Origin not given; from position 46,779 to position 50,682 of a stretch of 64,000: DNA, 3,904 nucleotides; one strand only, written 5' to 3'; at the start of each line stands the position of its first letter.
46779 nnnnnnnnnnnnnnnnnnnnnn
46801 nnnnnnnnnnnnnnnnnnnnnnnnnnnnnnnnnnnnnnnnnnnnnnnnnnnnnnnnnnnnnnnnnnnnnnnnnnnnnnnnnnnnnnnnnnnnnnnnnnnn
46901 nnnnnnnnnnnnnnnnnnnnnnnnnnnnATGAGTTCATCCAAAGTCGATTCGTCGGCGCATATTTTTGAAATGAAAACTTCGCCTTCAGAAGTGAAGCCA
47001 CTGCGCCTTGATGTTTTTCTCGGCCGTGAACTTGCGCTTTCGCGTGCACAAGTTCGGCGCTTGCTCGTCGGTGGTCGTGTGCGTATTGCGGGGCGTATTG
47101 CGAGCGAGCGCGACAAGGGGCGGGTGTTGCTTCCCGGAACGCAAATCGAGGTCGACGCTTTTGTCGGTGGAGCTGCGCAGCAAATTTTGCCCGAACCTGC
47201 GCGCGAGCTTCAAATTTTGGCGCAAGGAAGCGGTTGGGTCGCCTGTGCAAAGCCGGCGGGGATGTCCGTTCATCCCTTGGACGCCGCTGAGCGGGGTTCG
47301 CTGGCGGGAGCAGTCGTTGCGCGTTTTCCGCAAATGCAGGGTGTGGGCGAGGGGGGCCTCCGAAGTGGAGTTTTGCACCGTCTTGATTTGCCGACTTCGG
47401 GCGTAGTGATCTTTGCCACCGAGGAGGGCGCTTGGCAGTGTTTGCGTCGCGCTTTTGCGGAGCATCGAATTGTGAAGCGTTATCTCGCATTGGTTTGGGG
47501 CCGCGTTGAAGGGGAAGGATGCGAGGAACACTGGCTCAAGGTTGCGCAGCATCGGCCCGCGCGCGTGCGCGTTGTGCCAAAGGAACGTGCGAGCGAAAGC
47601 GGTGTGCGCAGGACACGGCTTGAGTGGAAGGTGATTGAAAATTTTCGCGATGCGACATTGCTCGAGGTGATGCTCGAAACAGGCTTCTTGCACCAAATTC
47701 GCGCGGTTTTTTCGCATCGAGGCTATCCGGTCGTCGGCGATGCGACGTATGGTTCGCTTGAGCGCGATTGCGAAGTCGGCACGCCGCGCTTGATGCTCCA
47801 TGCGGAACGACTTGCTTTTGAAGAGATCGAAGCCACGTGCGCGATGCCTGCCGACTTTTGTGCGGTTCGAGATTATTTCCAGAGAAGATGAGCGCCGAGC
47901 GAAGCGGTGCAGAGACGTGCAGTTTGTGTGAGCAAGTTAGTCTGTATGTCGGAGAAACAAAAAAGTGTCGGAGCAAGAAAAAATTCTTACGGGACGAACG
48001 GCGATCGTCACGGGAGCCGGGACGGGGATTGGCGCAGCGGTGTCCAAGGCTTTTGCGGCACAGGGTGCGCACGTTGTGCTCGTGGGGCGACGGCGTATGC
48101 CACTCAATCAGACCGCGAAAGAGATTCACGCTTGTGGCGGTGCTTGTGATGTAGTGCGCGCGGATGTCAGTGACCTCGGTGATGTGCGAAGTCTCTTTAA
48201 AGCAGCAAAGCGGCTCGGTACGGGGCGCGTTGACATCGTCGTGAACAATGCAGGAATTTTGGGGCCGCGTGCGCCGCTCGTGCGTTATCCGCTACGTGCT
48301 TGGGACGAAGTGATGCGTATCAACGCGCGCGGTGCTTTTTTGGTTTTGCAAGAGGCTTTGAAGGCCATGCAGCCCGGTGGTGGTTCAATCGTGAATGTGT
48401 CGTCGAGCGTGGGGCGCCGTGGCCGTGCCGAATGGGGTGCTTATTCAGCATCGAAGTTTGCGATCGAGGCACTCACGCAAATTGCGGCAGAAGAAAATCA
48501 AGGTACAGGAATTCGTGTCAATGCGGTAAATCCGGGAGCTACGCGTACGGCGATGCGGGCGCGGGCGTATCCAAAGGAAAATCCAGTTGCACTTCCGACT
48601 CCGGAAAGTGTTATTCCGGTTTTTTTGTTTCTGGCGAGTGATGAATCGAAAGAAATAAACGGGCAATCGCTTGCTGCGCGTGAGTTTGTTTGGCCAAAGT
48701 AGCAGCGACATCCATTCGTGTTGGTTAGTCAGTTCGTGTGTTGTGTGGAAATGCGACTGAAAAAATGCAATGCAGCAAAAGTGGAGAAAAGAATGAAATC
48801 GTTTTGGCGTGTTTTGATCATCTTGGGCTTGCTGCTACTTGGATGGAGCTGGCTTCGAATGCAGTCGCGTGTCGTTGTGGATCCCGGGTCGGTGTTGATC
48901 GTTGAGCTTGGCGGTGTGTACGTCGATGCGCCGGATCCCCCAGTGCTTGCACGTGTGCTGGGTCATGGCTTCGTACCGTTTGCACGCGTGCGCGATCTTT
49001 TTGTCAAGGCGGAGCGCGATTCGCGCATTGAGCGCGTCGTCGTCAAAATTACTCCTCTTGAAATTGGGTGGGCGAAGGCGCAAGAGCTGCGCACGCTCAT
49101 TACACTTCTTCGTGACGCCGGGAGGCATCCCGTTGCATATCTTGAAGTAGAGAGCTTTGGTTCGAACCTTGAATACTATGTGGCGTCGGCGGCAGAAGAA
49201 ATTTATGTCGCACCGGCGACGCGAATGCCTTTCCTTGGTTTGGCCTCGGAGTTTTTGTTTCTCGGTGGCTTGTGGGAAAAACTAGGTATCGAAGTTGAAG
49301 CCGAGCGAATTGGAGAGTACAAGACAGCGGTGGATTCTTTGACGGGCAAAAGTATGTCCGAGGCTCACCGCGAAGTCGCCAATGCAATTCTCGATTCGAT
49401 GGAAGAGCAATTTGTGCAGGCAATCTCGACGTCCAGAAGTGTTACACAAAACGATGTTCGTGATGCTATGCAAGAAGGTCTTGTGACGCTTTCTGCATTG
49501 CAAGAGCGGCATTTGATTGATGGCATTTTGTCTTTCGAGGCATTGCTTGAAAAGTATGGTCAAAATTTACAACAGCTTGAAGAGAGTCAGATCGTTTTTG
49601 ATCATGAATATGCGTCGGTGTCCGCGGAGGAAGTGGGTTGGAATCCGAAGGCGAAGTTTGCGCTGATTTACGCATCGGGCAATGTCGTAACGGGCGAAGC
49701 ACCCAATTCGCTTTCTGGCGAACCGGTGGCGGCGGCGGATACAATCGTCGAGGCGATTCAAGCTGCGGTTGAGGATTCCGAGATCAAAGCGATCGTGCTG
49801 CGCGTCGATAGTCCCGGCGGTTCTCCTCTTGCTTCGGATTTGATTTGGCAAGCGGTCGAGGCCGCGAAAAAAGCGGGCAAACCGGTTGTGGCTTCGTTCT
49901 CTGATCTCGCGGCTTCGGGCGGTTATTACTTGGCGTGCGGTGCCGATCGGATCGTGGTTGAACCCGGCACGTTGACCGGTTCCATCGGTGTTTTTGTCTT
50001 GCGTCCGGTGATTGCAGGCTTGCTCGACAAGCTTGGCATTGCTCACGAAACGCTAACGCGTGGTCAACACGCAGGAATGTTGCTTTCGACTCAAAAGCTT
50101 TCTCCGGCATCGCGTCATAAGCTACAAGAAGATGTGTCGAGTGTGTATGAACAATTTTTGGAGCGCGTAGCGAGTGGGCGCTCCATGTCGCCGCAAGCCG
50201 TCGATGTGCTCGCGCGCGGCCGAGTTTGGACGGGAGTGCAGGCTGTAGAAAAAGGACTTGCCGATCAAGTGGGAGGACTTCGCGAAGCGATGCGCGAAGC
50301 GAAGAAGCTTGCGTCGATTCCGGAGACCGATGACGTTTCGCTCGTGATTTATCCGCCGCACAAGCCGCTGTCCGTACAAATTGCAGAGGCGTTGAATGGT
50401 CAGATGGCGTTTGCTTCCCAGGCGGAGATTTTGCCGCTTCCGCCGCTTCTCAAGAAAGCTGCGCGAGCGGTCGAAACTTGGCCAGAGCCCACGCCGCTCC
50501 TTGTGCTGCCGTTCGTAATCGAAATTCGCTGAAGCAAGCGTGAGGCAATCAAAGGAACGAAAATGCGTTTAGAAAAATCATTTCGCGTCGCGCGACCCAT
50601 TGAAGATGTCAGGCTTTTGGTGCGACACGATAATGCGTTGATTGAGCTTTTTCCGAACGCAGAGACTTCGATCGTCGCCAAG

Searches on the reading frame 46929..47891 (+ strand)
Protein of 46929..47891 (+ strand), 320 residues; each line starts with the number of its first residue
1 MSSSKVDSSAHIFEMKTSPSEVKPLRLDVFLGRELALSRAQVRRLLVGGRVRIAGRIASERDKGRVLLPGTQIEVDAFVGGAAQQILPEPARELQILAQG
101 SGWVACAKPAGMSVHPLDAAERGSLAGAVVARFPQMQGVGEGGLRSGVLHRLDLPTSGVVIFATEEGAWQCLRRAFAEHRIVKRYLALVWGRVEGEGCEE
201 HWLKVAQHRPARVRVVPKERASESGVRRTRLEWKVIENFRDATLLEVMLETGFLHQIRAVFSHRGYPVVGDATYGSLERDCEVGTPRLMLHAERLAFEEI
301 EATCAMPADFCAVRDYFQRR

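Call 6: search_protein_families(library=ncbifam, proteins=[window:46929-47891:+])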
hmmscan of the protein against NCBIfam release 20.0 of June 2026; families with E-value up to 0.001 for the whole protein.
window:46929-47891:+ (320 aa): 8 families
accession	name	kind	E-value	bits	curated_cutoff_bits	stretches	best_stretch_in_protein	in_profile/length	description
TIGR00005.1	rluA_subfam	subfamily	2.4e-37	128.9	192.7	1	25-302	6-276/298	RluA family pseudouridine synthase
NF008385.0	PRK11180.1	equivalog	6.1e-25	88.2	351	1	37-285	31-264/325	23S rRNA pseudouridine(1911/1915/1917) synthase RluD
NF008321.0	PRK11112.1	equivalog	1.1e-21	77.3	328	1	94-298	2-209/257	tRNA pseudouridine(65) synthase TruC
NF007543.0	PRK10158.1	equivalog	7.9e-17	61.6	286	1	94-301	14-206/219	bifunctional tRNA pseudouridine(32) synthase/23S rRNA pseudouridine(746) synthase RluA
NF008249.0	PRK11025.1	equivalog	1.1e-15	57.3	378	1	103-302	102-292/317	23S rRNA pseudouridine(955/2504/2580) synthase RluC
TIGR01621.1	RluA-like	hypoth_equivalog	2.1e-13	50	222.3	1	94-302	2-188/217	TIGR01621 family pseudouridine synthase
NF008097.0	PRK10839.1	equivalog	4.5e-05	23.2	275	0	25-76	1-50/232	16S rRNA pseudouridine(516) synthase RsuA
TIGR00093.1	TIGR00093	subfamily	4.9e-05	23.1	109.3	1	151-269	36-136/161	pseudouridine synthase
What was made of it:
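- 46929..47891 (+): Divergent RluA-family pseudouridine synthase gene (context). It shares the invariant promoter block. Call 6.
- Checked: The upstream neighbour is a divergent plus-strand RluA-family gene (46929-47891, call 6), so there is indeed no minus-strand gene to terminate.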

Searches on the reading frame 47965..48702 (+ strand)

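Call 6: search_protein_families(library=ncbifam, proteins=[window:47965-48702:+])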
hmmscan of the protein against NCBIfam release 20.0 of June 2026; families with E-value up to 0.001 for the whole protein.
window:47965-48702:+ (245 aa): 228 families (the best 25 are shown)
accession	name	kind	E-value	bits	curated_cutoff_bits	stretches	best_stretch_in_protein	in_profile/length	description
NF006509.0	PRK08945.1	equivalog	5.9e-69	232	269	1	3-239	6-245/248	YciK family oxidoreductase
NF005559.1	PRK07231.1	subfamily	3.8e-50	170.7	215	1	8-236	2-241/249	glucose 1-dehydrogenase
NF004198.0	PRK05653.1-3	equivalog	1.5e-46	158.9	296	1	6-236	3-240/248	3-oxoacyl-ACP reductase FabG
NF009466.0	PRK12826.1-2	subfamily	3.6e-46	157.6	222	1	11-236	4-238/248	3-oxoacyl-ACP reductase FabG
NF004203.0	PRK05653.2-4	subfamily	4.2e-46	157.4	313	1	8-235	4-249/260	3-oxoacyl-ACP reductase FabG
NF004791.0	PRK06138.1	equivalog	4.6e-45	153.9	312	1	8-236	3-243/252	SDR family oxidoreductase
NF004818.0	PRK06172.1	equivalog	5.5e-45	153.7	336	1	7-237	4-245/253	SDR family oxidoreductase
NF005681.0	PRK07478.1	subfamily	1.3e-44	152.5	267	1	7-237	3-244/254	SDR family oxidoreductase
NF005672.0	PRK07454.1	equivalog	5.9e-43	146.8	234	1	10-197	6-192/241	SDR family oxidoreductase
NF009093.0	PRK12429.1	subfamily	2.2e-42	145.1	258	1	8-197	3-191/259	3-hydroxybutyrate dehydrogenase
NF053701.1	CsHdxCHCADhChcB2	equivalog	2.3e-42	145.2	350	1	8-237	1-237/245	cis-4-hydroxycyclohexanecarboxylate dehydrogenase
TIGR01830.1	3oxo_ACP_reduc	equivalog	2.6e-42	145.1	297.75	1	13-236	1-232/239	3-oxoacyl-[acyl-carrier-protein] reductase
NF052558.1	MBtsdlDhBudC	equivalog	1.6e-41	142.6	270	1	9-237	2-236/250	meso-2,3-butanediol dehydrogenase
TIGR01963.1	PHB_DH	subfamily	1.7e-41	142.2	307.05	1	11-197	2-187/255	3-hydroxybutyrate dehydrogenase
NF006070.0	PRK08213.1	subfamily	2.8e-41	141.7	279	1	8-237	10-251/259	gluconate 5-dehydrogenase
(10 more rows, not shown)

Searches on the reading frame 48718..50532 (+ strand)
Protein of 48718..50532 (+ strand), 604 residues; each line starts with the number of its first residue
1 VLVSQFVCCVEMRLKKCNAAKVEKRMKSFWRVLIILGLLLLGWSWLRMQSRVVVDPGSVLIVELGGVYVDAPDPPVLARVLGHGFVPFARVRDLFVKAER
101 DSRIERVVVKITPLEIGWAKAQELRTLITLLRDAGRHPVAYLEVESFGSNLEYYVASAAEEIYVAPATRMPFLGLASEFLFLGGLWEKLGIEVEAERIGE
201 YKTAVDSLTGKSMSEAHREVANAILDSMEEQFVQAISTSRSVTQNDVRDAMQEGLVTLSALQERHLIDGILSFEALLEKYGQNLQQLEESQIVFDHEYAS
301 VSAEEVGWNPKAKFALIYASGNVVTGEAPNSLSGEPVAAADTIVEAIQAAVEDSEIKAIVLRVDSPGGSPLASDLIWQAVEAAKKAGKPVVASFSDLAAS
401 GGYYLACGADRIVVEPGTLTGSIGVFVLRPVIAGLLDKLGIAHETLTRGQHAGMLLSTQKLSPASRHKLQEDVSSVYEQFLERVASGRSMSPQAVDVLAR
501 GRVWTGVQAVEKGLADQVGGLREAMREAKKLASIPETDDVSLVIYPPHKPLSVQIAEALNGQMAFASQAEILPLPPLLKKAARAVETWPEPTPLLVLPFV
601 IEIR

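Call 6: search_protein_families(library=ncbifam, proteins=[window:48718-50532:+])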
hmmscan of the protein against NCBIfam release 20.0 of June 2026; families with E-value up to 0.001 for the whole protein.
window:48718-50532:+ (604 aa): 7 families
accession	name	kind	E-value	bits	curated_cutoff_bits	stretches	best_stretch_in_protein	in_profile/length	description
TIGR00705.1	SppA_67K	equivalog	1.3e-89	301.1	311.45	1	91-566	81-557/590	signal peptide peptidase SppA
NF008195.0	PRK10949.1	equivalog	9.7e-69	232.1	746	1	96-564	105-569/618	signal peptide peptidase SppA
TIGR00706.1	SppA_dom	equivalog_domain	5.2e-67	225.5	155.45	2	338-532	14-207/208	signal peptide peptidase SppA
NF008745.0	PRK11778.1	equivalog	1.4e-28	100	259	1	344-528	120-300/345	protease SohB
NF047768.1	Clp_like_SDH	equivalog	0.00014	21.5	250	1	340-423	65-142/260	SDH family Clp fold serine proteinase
NF006108.0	PRK08259.1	equivalog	0.00047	19.7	273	0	387-429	93-132/256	crotonase/enoyl-CoA hydratase family protein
NF045542.1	Clp_rel_HeadMat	equivalog_domain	0.00087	19.3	120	0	341-417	21-92/165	head maturation protease, ClpP-related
